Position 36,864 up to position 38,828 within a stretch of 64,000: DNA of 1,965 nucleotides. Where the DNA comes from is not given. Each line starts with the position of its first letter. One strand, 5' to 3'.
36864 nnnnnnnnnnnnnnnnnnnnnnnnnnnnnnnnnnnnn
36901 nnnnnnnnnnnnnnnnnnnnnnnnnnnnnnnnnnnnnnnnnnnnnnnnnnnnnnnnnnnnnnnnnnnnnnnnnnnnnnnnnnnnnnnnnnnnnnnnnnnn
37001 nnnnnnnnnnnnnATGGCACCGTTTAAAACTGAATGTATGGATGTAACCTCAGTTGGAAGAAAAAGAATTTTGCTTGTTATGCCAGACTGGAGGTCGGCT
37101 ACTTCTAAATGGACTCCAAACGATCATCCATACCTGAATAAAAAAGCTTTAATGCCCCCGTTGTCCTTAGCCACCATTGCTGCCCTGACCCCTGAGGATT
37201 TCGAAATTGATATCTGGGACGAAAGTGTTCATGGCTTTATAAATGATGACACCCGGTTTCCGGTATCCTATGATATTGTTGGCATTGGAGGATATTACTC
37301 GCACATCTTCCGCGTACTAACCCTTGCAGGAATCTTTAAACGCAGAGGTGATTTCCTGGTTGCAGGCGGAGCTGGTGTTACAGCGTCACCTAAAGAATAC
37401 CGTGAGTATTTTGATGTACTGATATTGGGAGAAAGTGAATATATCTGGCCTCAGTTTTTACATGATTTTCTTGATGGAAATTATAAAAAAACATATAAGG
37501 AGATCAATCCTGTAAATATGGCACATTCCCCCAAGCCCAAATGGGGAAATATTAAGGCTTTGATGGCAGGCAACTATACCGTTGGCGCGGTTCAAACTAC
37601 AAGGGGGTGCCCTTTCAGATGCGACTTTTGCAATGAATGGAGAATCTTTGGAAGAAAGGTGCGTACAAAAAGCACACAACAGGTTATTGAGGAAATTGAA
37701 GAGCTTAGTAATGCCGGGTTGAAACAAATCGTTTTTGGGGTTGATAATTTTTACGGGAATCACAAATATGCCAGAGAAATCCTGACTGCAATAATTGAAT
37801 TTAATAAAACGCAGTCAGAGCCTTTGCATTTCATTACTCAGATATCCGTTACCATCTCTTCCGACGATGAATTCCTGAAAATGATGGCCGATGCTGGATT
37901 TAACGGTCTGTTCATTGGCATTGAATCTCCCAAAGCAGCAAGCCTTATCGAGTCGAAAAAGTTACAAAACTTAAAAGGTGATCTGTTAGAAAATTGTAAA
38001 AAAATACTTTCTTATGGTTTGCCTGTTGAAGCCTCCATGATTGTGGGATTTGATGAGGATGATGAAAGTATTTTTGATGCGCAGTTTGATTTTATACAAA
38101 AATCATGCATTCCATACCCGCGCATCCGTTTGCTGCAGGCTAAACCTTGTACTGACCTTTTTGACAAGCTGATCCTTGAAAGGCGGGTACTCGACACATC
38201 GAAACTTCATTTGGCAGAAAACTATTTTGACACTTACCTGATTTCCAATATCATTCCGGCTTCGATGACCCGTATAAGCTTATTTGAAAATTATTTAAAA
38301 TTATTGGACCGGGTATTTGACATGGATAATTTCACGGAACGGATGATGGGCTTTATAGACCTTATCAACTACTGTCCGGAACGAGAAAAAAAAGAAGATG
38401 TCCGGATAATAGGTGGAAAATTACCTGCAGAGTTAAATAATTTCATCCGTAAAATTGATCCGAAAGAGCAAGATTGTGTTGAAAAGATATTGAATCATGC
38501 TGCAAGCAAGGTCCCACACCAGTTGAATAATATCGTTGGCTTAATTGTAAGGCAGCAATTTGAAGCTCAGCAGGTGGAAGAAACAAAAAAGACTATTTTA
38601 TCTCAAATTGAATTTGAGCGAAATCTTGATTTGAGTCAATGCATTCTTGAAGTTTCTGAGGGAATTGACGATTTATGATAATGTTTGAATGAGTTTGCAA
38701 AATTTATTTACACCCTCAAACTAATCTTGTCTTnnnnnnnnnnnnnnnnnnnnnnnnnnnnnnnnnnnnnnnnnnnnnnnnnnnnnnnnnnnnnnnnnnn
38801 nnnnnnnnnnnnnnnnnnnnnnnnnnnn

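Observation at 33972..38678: AT-richer tailoring island beside the assembly line: tandemly duplicated B12-radical-SAM enzymes (HpnP-like) plus a TylF-like O-methyltransferase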

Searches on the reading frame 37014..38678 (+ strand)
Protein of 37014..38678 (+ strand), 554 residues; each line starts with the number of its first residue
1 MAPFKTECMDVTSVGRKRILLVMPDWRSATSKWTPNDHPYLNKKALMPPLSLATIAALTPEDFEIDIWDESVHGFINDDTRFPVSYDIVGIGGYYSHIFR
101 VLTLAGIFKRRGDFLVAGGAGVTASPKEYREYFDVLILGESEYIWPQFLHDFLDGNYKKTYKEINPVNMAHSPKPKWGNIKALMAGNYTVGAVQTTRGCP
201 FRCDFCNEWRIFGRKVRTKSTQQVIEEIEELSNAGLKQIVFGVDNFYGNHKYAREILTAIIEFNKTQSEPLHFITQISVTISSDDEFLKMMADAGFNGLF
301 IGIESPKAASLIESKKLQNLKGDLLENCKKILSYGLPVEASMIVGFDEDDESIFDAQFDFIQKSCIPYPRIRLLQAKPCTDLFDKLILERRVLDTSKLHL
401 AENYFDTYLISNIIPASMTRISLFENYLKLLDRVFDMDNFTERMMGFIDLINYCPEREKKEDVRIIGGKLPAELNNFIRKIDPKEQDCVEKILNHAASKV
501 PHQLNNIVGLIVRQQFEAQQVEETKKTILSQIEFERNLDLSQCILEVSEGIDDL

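Call 5: search_protein_families(library=pfam, proteins=[window:37014-38678:+])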
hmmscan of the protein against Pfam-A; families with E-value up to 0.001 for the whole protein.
window:37014-38678:+ (554 aa): 4 families
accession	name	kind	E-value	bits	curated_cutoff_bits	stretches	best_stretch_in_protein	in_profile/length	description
PF04055.27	Radical_SAM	-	7.7e-19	68.9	29.5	1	194-353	2-159/166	Radical SAM superfamily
PF13282.11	DUF4070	-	0.00031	21.2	22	0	380-462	1-76/144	Domain of unknown function (DUF4070)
PF02310.24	B12-binding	-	0.00054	20.2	32.1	0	47-144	12-116/121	B12 binding domain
PF19864.5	Radical_SAM_N2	-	0.00055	19.8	29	0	95-154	63-127/151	Radical SAM proteins, N-terminal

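Call 6: search_protein_families(library=ncbifam, proteins=[window:37014-38678:+])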
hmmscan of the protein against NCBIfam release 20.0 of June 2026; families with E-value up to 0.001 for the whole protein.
window:37014-38678:+ (554 aa): 24 families
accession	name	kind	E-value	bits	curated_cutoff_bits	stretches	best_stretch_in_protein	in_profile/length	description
TIGR04072.2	rSAM_ladder_B12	equivalog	1.5e-19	70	360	1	112-445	98-426/443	lipid biosynthesis B12-binding/radical SAM protein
TIGR04013.1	B12_SAM_MJ_1487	hypoth_equivalog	3.2e-19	69.1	251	1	108-241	66-202/382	TIGR04013 family B12-binding domain/radical SAM domain-containing protein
NF050148.1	rSAM_ApyD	equivalog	3.1e-18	65.5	750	1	193-385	202-392/645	RiPP biosynthesis radical SAM protein ApyD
TIGR04479.1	bcpD_PhpK_rSAM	subfamily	2.3e-17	62.6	600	1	192-364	243-409/504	PhpK family radical SAM P-methyltransferase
TIGR04014.1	B12_SAM_MJ_0865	equivalog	3.4e-16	59.1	360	1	193-384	163-356/434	methyl-coenzyme M reductase glutamine C-methyltransferase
NF045585.1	rSAM_slr0320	equivalog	7.6e-16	57.7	775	1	183-350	228-393/511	photosystem II high light acclimation radical SAM protein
TIGR02026.1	BchE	equivalog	2e-15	56.6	481.35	1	187-441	191-444/497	magnesium-protoporphyrin IX monomethyl ester anaerobic oxidative cyclase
TIGR03471.1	HpnJ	equivalog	2.6e-14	53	577.6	1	192-392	199-393/472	hopanoid biosynthesis associated radical SAM protein HpnJ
NF038361.1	rSAM_Sden_1168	equivalog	1.4e-12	47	575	1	192-429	284-513/560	Sden_1168 family B12-binding radical SAM P-methyltransferase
TIGR04367.1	HpnR_B12_rSAM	equivalog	1.7e-12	46.7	650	1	192-371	188-355/490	hopanoid C-3 methylase HpnR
NF033712.0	B12_rSAM_KedN5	subfamily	2.6e-12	45.7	700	1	187-301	192-306/624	KedN5 family methylcobalamin-dependent radical SAM C-methyltransferase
NF040542.1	rSAM_RCCLKC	equivalog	1.3e-11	44.4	450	1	168-311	161-298/423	arsinothricin biosynthesis radical SAM protein ArsL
TIGR04428.1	B12_rSAM_trp_MT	equivalog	2.5e-09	36.1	500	1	189-304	215-333/558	tryptophan 2-C-methyltransferase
TIGR04295.1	B12_rSAM_oligo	hypoth_equivalog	1.7e-08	33.6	400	1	192-309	202-307/422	TIGR04295 family B12-binding domain-containing radical SAM protein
NF033070.1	rSAM_AprD4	equivalog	1.5e-07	30.7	500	1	190-309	196-311/456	AprD4 family radical SAM diol-dehydratase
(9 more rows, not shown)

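Call 13: find_encoding_contigs(protein=window:37014-38678:+, flank=10000, max_places=6)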
Protein window:37014-38678:+ (554 aa): 5 contigs read that carry it; 4 places shown.
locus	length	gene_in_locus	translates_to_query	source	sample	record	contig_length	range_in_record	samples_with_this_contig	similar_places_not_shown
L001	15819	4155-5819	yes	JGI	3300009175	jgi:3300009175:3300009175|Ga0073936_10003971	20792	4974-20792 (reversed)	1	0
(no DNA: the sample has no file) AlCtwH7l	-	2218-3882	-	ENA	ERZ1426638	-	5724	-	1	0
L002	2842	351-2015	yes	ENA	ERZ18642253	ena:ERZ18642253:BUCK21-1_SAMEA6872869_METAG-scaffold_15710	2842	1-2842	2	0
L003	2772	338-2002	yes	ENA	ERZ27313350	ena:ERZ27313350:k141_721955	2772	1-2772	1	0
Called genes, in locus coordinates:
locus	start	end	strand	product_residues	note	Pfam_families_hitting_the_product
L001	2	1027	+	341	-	?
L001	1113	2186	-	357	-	PF05711:TylF, PF13578:Methyltransf_24 (weak)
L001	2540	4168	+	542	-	PF02310:B12-binding (faint), PF13282:DUF4070 (faint), PF04055:Radical_SAM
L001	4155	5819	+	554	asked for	PF04055:Radical_SAM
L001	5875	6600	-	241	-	PF01648:ACPS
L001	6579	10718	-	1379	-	PF00668:Condensation, PF00501:AMP-binding, PF13193:AMP-binding_C, PF00550:PP-binding, PF00975:Thioesterase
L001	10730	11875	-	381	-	PF08240:ADH_N, PF00107:ADH_zinc_N, PF13602:ADH_zinc_N_2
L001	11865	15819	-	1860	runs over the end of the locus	PF00109:ketoacyl-synt, PF02801:Ketoacyl-synt_C, PF16197:KAsynt_C_assoc, PF22621:CurL-like_PKS_C, PF00698:Acyl_transf_1, PF21394:Beta-ketacyl_N, PF08659:KR, PF14765:PS-DH, +3 more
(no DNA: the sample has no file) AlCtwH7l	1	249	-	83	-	?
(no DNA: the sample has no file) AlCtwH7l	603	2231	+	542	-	PF02310:B12-binding (faint), PF13282:DUF4070 (faint), PF04055:Radical_SAM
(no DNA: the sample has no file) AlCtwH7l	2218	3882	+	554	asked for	PF04055:Radical_SAM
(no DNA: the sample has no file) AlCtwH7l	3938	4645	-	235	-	PF01648:ACPS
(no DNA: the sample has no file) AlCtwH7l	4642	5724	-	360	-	?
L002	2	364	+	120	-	?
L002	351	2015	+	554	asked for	PF04055:Radical_SAM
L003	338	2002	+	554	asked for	PF04055:Radical_SAM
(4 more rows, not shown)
